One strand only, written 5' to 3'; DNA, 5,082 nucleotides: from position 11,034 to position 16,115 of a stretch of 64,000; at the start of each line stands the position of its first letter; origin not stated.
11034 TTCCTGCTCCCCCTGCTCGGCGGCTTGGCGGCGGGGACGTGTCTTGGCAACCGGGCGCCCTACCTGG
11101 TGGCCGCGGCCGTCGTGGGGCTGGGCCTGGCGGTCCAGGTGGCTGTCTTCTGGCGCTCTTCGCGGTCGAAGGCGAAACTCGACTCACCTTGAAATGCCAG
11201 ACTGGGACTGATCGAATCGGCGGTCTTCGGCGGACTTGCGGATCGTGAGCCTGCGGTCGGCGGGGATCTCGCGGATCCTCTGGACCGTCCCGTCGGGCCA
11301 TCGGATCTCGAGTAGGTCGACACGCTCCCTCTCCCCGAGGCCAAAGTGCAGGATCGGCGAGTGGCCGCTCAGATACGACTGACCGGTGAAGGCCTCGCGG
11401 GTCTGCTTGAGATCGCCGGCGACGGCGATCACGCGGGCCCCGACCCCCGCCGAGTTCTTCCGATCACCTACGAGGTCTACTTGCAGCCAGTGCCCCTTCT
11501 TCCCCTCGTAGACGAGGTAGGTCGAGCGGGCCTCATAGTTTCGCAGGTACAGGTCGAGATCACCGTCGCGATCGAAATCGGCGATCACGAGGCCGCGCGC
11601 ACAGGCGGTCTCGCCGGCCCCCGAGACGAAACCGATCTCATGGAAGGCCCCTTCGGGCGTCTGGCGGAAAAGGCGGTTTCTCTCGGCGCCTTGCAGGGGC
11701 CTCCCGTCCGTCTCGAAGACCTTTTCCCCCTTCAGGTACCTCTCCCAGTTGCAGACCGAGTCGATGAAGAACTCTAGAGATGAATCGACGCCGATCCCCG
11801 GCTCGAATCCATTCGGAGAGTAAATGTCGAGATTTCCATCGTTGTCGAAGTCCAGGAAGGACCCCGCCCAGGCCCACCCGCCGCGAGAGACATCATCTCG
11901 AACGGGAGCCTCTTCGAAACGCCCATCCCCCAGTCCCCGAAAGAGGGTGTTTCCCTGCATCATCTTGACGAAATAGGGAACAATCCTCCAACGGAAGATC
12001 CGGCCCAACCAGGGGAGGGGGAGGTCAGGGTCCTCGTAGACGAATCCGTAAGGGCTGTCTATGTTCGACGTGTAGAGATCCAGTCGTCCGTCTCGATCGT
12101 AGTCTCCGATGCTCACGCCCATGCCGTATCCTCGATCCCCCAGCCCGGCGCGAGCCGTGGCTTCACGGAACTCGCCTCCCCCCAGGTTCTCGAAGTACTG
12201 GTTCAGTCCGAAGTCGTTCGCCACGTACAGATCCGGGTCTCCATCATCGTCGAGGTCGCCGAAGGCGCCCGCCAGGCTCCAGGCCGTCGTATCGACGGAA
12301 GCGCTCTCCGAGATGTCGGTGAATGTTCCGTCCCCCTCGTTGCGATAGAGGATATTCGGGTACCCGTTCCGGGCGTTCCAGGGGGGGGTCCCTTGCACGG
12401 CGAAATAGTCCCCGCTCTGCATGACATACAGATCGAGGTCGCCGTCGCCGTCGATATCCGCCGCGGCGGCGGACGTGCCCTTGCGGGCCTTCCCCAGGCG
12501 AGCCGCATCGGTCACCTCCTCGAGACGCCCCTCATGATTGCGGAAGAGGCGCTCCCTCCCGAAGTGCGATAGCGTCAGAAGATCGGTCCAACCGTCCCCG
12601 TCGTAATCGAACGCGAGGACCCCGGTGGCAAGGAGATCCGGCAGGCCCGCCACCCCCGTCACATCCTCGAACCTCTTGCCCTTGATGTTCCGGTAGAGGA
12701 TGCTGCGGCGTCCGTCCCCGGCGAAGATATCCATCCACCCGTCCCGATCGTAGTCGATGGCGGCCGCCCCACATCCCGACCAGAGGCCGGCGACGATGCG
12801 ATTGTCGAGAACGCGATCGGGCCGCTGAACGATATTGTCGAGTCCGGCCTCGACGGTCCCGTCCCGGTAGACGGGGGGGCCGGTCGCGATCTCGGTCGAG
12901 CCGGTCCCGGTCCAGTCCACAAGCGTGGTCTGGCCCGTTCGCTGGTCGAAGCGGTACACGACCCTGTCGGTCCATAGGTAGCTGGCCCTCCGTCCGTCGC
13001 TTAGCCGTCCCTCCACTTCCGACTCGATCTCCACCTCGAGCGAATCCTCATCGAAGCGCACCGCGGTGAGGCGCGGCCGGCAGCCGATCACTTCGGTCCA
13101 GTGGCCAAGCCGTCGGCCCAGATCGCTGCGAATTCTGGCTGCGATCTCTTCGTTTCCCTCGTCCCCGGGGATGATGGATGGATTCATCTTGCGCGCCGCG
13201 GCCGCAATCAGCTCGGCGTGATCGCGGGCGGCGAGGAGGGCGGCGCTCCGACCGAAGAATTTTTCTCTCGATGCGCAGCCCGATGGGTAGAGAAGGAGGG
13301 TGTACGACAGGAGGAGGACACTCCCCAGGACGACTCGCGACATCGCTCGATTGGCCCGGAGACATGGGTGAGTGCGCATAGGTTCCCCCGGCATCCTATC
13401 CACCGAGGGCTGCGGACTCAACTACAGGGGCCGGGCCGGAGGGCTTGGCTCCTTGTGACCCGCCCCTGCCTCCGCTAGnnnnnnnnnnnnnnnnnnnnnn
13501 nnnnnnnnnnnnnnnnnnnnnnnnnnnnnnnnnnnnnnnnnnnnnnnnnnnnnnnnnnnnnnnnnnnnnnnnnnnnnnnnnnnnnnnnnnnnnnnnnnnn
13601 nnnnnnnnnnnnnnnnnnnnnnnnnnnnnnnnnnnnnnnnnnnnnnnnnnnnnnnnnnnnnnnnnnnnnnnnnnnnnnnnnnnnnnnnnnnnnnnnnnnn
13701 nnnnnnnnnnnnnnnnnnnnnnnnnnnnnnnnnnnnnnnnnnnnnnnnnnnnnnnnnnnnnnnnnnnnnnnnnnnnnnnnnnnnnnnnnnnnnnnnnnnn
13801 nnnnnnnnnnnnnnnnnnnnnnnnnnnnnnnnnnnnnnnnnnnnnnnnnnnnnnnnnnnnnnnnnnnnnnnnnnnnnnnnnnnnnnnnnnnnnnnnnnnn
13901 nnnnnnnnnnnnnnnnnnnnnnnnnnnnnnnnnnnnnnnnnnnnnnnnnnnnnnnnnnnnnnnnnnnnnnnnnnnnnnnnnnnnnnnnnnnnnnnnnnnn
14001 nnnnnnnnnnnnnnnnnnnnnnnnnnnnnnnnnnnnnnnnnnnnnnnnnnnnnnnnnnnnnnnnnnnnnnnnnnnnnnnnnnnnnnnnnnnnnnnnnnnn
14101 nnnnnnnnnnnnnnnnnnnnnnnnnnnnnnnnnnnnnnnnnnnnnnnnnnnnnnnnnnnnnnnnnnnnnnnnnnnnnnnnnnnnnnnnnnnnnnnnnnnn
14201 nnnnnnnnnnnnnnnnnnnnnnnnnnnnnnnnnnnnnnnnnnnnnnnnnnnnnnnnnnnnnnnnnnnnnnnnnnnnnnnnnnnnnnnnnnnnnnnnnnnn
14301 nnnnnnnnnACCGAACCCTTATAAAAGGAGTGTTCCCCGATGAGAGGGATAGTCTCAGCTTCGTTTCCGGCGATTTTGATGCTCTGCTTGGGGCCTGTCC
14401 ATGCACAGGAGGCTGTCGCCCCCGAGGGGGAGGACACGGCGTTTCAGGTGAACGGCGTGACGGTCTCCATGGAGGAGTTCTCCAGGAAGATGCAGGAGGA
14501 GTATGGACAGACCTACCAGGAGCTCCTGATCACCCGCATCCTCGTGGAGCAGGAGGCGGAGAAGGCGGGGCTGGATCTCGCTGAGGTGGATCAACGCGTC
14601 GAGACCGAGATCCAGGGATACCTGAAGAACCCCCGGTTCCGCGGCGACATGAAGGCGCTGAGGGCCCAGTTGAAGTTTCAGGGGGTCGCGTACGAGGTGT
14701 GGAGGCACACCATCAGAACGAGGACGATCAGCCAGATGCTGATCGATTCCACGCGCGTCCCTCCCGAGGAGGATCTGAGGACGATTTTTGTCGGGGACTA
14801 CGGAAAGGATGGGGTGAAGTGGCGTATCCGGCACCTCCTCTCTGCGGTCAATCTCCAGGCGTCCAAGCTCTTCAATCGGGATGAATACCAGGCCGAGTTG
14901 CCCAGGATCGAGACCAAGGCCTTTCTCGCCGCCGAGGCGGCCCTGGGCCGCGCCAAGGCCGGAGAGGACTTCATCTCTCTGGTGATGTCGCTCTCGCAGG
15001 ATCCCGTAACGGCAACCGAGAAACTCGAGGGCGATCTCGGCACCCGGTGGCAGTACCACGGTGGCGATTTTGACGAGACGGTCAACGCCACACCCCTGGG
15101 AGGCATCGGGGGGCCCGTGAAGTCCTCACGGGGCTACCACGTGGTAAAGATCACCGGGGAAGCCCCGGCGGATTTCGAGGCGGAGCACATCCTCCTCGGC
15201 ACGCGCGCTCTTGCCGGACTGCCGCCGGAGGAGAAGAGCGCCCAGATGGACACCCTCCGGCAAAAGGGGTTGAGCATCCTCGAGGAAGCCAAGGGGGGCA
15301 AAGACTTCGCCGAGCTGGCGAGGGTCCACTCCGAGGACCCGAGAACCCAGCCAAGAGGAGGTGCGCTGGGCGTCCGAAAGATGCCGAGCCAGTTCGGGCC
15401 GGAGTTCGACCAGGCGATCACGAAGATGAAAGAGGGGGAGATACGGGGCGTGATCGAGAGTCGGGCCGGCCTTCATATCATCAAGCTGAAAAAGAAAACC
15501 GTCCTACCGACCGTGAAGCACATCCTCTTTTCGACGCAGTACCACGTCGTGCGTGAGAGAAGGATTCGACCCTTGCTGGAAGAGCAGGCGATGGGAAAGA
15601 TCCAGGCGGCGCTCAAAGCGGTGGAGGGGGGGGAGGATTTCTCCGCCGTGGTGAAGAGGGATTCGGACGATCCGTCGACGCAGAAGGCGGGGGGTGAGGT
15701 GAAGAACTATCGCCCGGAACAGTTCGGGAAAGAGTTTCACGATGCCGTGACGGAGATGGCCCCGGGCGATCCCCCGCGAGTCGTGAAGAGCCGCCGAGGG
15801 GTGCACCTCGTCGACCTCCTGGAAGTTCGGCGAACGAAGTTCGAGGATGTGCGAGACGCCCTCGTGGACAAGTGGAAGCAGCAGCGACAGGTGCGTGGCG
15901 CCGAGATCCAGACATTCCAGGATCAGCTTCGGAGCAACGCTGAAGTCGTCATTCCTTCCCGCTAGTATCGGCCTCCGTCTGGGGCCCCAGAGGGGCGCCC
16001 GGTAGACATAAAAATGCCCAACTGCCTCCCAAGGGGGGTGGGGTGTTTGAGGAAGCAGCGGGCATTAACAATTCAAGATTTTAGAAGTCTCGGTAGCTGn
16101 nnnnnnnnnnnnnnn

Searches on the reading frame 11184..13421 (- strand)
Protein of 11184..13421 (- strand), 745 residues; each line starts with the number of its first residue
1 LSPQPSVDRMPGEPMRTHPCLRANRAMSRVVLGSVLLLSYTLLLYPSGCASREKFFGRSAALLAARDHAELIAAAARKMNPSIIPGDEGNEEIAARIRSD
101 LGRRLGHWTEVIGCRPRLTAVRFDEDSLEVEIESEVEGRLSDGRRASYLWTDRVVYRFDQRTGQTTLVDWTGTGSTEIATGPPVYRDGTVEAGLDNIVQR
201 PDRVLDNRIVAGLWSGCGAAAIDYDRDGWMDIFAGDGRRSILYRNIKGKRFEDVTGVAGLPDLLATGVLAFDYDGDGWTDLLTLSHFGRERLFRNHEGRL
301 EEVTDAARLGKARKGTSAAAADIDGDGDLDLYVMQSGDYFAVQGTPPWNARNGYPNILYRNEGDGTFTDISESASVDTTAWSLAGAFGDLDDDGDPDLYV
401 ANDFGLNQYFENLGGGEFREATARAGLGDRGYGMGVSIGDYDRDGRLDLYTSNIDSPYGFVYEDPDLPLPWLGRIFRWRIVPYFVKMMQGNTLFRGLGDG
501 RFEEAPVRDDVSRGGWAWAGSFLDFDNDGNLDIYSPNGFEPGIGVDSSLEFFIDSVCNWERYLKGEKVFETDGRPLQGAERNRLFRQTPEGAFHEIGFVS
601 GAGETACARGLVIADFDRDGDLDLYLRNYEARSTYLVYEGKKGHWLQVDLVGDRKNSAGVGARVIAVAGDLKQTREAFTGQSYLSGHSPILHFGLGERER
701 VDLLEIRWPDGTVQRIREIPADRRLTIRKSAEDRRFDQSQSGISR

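Call 7: search_protein_families(library=pfam, proteins=[window:11184-13421:-], max_evalue=0.01)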
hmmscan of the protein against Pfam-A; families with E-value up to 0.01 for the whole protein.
window:11184-13421:- (745 aa): 3 families
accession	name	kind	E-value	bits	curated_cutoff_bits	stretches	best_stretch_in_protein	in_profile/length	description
PF13517.12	FG-GAP_3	-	8.9e-51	170.8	26.9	6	272-333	1-61/61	FG-GAP-like repeat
PF07593.17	UnbV_ASPIC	-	4.1e-21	75.1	23.4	1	659-726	1-68/68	ASPIC and UnbV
PF01839.29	FG-GAP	-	9.2e-18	64.2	22.1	1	315-333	2-20/37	FG-GAP repeat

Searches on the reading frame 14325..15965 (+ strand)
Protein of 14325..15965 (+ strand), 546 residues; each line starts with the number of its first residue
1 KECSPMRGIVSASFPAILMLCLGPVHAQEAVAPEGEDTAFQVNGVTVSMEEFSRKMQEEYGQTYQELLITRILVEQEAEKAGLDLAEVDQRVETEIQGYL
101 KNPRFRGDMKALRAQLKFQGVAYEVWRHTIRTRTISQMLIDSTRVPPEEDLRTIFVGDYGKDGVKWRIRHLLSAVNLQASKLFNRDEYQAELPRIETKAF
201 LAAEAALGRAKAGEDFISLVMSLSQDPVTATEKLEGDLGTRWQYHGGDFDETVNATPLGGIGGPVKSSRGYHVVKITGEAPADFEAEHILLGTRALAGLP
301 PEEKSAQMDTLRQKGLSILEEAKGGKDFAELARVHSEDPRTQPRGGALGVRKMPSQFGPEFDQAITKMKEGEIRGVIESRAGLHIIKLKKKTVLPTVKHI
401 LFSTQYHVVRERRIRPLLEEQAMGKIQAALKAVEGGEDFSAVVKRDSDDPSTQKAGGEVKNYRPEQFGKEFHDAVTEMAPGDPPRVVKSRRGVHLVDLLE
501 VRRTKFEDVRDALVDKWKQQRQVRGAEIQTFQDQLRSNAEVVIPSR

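Call 7: search_protein_families(library=pfam, proteins=[window:14325-15965:+], max_evalue=0.01)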
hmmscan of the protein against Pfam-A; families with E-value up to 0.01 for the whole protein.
window:14325-15965:+ (546 aa): 5 families
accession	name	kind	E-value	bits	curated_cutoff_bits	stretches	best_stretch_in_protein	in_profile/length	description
PF13616.12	Rotamase_3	-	4.7e-46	156.6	22.5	3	281-391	13-115/116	PPIC-type PPIASE domain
PF00639.27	Rotamase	-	2.4e-44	150.7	21.7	3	299-389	6-96/97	PPIC-type PPIASE domain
PF13145.12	Rotamase_2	-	2.3e-24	86.9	27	3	318-392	39-109/121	PPIC-type PPIASE domain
PF13624.11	SurA_N_3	-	0.00027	21.3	27.2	0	42-138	44-160/162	SurA-like N-terminal domain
PF13623.11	SurA_N_2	-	0.0029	17.9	28.5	0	32-62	36-66/145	SurA-like N-terminal domain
